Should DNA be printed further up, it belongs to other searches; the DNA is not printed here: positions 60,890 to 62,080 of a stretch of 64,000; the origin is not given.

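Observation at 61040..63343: Promoter-driven operon: standalone DUF2156 (MprF C-domain-like) + small membrane protein + extended GNAT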

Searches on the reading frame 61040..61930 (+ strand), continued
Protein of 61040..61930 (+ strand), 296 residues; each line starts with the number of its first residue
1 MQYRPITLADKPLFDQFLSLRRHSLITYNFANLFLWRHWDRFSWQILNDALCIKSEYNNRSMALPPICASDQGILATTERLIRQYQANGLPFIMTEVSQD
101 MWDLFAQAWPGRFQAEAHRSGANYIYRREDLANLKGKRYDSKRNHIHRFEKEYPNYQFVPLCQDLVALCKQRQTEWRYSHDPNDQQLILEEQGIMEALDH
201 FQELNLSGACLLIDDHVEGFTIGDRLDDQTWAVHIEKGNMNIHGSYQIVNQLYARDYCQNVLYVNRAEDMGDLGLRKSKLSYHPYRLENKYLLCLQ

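Call 21: find_encoding_contigs(protein=P0008, flank=10000, max_places=2)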
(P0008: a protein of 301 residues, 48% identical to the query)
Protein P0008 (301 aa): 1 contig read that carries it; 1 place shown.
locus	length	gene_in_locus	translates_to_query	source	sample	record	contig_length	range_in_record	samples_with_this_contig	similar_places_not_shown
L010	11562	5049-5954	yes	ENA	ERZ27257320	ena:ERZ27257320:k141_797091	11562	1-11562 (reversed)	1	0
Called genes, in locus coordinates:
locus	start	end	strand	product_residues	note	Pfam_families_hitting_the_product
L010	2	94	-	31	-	?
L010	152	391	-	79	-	PF13443:HTH_26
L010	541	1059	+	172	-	PF12844:HTH_19, PF13443:HTH_26, PF13560:HTH_31, PF01381:HTH_3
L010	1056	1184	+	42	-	-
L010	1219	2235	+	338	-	PF00589:Phage_integrase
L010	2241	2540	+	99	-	-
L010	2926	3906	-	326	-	PF00710:Asparaginase, PF17763:Asparaginase_C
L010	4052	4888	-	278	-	PF01790:LGT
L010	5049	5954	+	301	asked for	PF09924:LPG_synthase_C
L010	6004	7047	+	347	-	PF00583:Acetyltransf_1, PF13527:Acetyltransf_9, PF13508:Acetyltransf_7 (weak)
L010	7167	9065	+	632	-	PF01541:GIY-YIG (weak), PF27096:UvrC_M, PF02151:UVR, PF22920:UvrC_RNaseH, PF08459:UvrC_RNaseH_dom, PF14520:HHH_5, PF12826:HHH_2 (weak)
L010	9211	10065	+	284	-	PF03668:RapZ-like_N, PF22740:PapZ_C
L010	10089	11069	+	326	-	PF10298:WhiA_N, PF14527:LAGLIDADG_WhiA, PF02650:HTH_WhiA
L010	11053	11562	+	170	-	?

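Call 23: find_related_loci(query=A1, collection=genome_contigs, flank=8000)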
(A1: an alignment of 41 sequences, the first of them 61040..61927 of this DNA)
Query A1 (296 aa) in genome_contigs; peptide patterns used: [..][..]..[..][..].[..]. (x = any residue, [..] = any of these).
600 stretches matched a pattern (row limit reached: there are more); 592 encode a relative of the query (tblastn E <= 1e-3); the best 80 are kept; 80 distinct loci.
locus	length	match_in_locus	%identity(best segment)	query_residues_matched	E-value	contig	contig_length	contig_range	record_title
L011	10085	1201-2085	45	1-295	7e-88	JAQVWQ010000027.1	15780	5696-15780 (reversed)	MAG: Clostridia bacterium isolate STF2_106 NODE_9916_length_15780_cov_8.955983_Sandtown_F2, whole genome shotgun sequenc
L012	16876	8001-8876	38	1-291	2e-66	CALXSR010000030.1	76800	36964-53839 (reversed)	MAG: uncultured Clostridia bacterium isolate E03__bin212 genome assembly, contig: E03__k127_3449608, whole genome shotgu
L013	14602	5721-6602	36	1-294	5e-65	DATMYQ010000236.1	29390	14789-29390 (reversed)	MAG TPA_asm: Patescibacteria group bacterium isolate SMAG_U13152 k141_66271, whole genome shotgun sequence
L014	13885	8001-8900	37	1-296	5e-65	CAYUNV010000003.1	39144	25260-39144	MAG TPA_asm: uncultured Negativicutes bacterium isolate binchicken_co104_52 genome assembly, contig: NODE_808_length_391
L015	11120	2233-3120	36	1-296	3e-63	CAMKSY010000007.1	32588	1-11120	MAG: uncultured Pelosinus sp. isolate SRR12377472_bin.15_metawrap_v1.3_MAG genome assembly, contig: SRR12377472_463, who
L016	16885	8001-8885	32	1-295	4e-60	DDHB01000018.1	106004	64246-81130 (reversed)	MAG TPA_asm: Sporomusaceae bacterium UBA1887 UBA1887_contig_1211, whole genome shotgun sequence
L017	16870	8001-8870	34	1-291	1e-58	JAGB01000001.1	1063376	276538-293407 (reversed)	Caldicoprobacter oshimai DSM 21659 K363DRAFT_scaffold00001.1_C, whole genome shotgun sequence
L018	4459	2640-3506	36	3-292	4e-56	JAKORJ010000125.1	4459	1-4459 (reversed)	MAG: Bacillota bacterium isolate all_maxbin.301 k201_1060705, whole genome shotgun sequence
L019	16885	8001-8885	36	1-296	2e-56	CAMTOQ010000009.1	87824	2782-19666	MAG TPA_asm: uncultured Bacteroides sp. isolate SRR7610136_bin.1_metaWRAP_v1.3_MAG genome assembly, contig: ERZ14023473.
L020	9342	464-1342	31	1-291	1e-55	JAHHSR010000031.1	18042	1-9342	MAG: Pectinatus sp. isolate MAG061 MAG061_31, whole genome shotgun sequence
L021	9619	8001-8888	31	3-296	3e-55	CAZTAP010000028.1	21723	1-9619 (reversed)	MAG TPA_asm: uncultured Selenomonadaceae bacterium isolate binchicken_co41_280 genome assembly, contig: NODE_1314_length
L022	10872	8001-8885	34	1-296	4e-55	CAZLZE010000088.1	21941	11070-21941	MAG TPA_asm: uncultured Phycisphaerae bacterium isolate SRP167436_co1_333 genome assembly, contig: NODE_3638_length_2194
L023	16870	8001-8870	36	6-291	1e-54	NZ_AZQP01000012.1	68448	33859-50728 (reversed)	Fervidicella metallireducens AeB contig00012, whole genome shotgun sequence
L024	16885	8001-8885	31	1-296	2e-54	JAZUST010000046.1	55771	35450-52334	MAG: Bacteroidales bacterium isolate T1900044842_TS20190308.MAGScoT_cleanbin_000012 SGB_2950_k141_318863, whole genome s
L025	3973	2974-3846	33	1-293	8e-54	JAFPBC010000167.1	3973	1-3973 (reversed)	MAG: Selenomonadales bacterium isolate RGIG982 Dairy_cattle_Rectum.Co__c1929476, whole genome shotgun sequence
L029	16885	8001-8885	33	1-296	3e-53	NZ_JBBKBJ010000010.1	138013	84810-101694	Phocaeicola sp. HCN-6420 assembly_contig_10, whole genome shotgun sequence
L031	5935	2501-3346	34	10-291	7e-53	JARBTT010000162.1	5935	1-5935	MAG: Massilibacillus sp. isolate L_E1_T20_C_bin.151 scaffold_24687, whole genome shotgun sequence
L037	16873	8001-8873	33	1-292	9e-52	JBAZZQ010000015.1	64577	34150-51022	MAG: Phycisphaerae bacterium isolate SO_2017_GW3_2 scaffold_406_c1_OW296A_2017, whole genome shotgun sequence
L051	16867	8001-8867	32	1-291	8e-51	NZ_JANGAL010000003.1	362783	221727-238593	Veillonella parvula strain DFI.7.83 DEHHMHKH_3, whole genome shotgun sequence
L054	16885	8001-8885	33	1-296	8e-51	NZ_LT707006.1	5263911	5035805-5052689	Bacteroides bouchesdurhonensis strain Marseille-P2653T, whole genome shotgun sequence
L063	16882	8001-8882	32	1-291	6e-50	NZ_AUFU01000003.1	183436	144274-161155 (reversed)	Selenomonas artemidis DSM 19719 K341DRAFT_scaffold00003.3_C, whole genome shotgun sequence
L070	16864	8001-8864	32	2-291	4e-49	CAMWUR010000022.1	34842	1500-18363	MAG TPA_asm: uncultured Helicobacter sp. isolate SRR14411328_bin.1_metawrap_v1.3_MAG genome assembly, contig: NODE.383_l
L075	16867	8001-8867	31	1-290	2e-48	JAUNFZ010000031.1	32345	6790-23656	MAG: Eubacteriales bacterium isolate S26M_St_22 NODE_989_length_32345_cov_11.536823, whole genome shotgun sequence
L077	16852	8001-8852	32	1-285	3e-48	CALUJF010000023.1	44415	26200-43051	MAG: uncultured Phocaeicola sp. isolate BRZ_FN__bin33 genome assembly, contig: BRZ_FN__NODE_926_length_44415_cov_23.6841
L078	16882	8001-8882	32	1-296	2e-48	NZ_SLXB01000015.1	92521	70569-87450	Bacteroides heparinolyticus strain DSM 23917 Ga0310509_115, whole genome shotgun sequence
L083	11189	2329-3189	34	8-296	8e-48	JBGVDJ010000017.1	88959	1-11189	MAG: Candidatus Choladousia sp. isolate fecal_MAG_44 fecal_MAG_44_contig_0017, whole genome shotgun sequence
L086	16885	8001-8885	32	1-296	1e-47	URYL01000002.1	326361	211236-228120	uncultured Bacteroides sp. isolate UMGS1473 genome assembly, contig: NODE_7_length_326361_cov_61.162617, whole genome sh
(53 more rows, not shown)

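Call 30: search_solved_structures(query=A1, max_evalue=1, show_alignments=4)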
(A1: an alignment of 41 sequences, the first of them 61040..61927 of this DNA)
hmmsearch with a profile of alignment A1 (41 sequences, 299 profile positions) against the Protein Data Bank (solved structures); distinct sequences matched with E-value up to 1: 1.
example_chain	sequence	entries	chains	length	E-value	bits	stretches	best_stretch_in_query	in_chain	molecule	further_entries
2hqy_A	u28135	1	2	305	2.5e-103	348.8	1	1-298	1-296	conserved hypothetical protein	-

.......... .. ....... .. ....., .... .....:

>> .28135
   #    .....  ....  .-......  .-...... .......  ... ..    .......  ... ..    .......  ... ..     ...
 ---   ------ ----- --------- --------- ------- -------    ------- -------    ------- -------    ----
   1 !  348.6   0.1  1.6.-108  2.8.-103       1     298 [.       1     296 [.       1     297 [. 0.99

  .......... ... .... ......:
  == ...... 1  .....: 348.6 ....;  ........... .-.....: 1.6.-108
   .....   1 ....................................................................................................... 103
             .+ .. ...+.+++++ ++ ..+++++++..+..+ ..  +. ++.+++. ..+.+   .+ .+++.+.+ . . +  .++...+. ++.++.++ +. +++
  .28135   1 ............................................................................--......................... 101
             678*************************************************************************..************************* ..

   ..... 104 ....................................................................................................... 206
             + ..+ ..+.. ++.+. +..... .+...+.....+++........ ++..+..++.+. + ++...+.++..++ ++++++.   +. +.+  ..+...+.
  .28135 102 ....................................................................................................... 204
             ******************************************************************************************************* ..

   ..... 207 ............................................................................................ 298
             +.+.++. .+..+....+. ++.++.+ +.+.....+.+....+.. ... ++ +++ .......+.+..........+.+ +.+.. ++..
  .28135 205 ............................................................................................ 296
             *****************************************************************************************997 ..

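Call 50: predict_structure(alignment_id=A1)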
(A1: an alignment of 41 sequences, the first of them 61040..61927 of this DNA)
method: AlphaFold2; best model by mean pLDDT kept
length: 296 residues; sequences in the alignment: 41
mean_pLDDT: 95.6   pTM: 0.90
mean pLDDT of the five models: 95.6, 95.6, 95.4, 94.9, 93.5
residues with pLDDT >= 90: 274; 70-90: 22; 50-70: 0; < 50: 0
segments of 3 or more residues with pLDDT < 50: none
pLDDT, mean of each block of 10 residues (from residue 1): 93 97 95 95 96 94 97 98 95 96 98 94 96 96 97 98 98 92 90 97 97 97 97 95 96 97 93 92 95 96
secondary structure, 60 per line:
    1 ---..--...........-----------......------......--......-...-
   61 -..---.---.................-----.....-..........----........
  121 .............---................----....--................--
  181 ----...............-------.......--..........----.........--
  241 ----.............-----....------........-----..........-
elements in order: H8-18 H30-35 E42-47 E50-55 H71-87 E93-97 H99-108 E113-127 H128-133 H137-152 E157-160 H163-178 H185-199 E207-213 E216-225 E230-238 H245-257 E263-266 H273-280 E286-295

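Call 52: fold_search(model_id=the predicted structure, library=pdb)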
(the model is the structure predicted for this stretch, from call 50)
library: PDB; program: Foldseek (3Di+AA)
matches with E <= 10: 853; with E <= 0.001: 145
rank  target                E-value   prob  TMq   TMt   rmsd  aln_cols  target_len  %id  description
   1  2hqy_A                2.7e-32  1.00  0.93  0.93   1.9       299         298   33  Crystal Structure of Conserved Protein of Unknown Function from Bacteroides thetaiotaomicron VPI-5482 (released 2006-09-19)
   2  2hqy_B                6.4e-31  1.00  0.93  0.93   2.0       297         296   32  Crystal Structure of Conserved Protein of Unknown Function from Bacteroides thetaiotaomicron VPI-5482 (released 2006-09-19)
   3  4v36_B                4.1e-12  1.00  0.67  0.63   4.8       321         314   16  The structure of L-PGS from Bacillus licheniformis (released 2015-08-19)
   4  5vrv_E                1.6e-11  1.00  0.68  0.64   4.8       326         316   14  2.05 Angstrom Resolution Crystal Structure of C-terminal Domain (DUF2156) of Putative Lysylphosphatidylglycerol Synthe (released 2017-05-24)
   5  9j8q_A                3.0e-11  1.00  0.69  0.28   4.5       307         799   11  MprF from Pseudomonas aeruginosa in GDN micelle, C2 symmetry (released 2025-09-03)
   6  5vrv_D                3.8e-11  1.00  0.68  0.65   4.7       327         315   14  2.05 Angstrom Resolution Crystal Structure of C-terminal Domain (DUF2156) of Putative Lysylphosphatidylglycerol Synthe (released 2017-05-24)
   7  5vrv_F                4.2e-11  1.00  0.67  0.63   5.4       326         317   13  2.05 Angstrom Resolution Crystal Structure of C-terminal Domain (DUF2156) of Putative Lysylphosphatidylglycerol Synthe (released 2017-05-24)
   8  6lv0_A                4.5e-11  1.00  0.66  0.62   4.9       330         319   14  Crystal structure of the soluble domain of the multiple peptide resistance factor (MprF) from Rhizobium tropici (released 2021-02-03)
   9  5vrv_C                5.0e-11  1.00  0.68  0.64   4.8       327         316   14  2.05 Angstrom Resolution Crystal Structure of C-terminal Domain (DUF2156) of Putative Lysylphosphatidylglycerol Synthe (released 2017-05-24)
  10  5vrv_A                5.0e-11  1.00  0.68  0.64   4.8       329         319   14  2.05 Angstrom Resolution Crystal Structure of C-terminal Domain (DUF2156) of Putative Lysylphosphatidylglycerol Synthe (released 2017-05-24)
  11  4v35                  5.6e-11  1.00  0.65  0.61   5.8       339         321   11  The Structure of A-PGS from Pseudomonas aeruginosa (released 2015-08-19)
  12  5vrv_B                5.9e-11  1.00  0.68  0.64   4.8       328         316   14  2.05 Angstrom Resolution Crystal Structure of C-terminal Domain (DUF2156) of Putative Lysylphosphatidylglycerol Synthe (released 2017-05-24)
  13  4v36_A                1.7e-10  1.00  0.67  0.61   5.3       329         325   16  The structure of L-PGS from Bacillus licheniformis (released 2015-08-19)
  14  7duw_A                2.2e-10  1.00  0.64  0.26   5.3       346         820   13  Cryo-EM structure of the multiple peptide resistance factor (MprF) loaded with two lysyl-phosphatidylglycerol molecule (released 2021-04-21)
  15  9goe_A                3.1e-10  1.00  0.65  0.27   5.0       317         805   12  Cryo-EM structure of the multiple peptide resistance factor (MprF) from Pseudomonas aeruginosa bound to a synthetic na (released 2025-03-12)
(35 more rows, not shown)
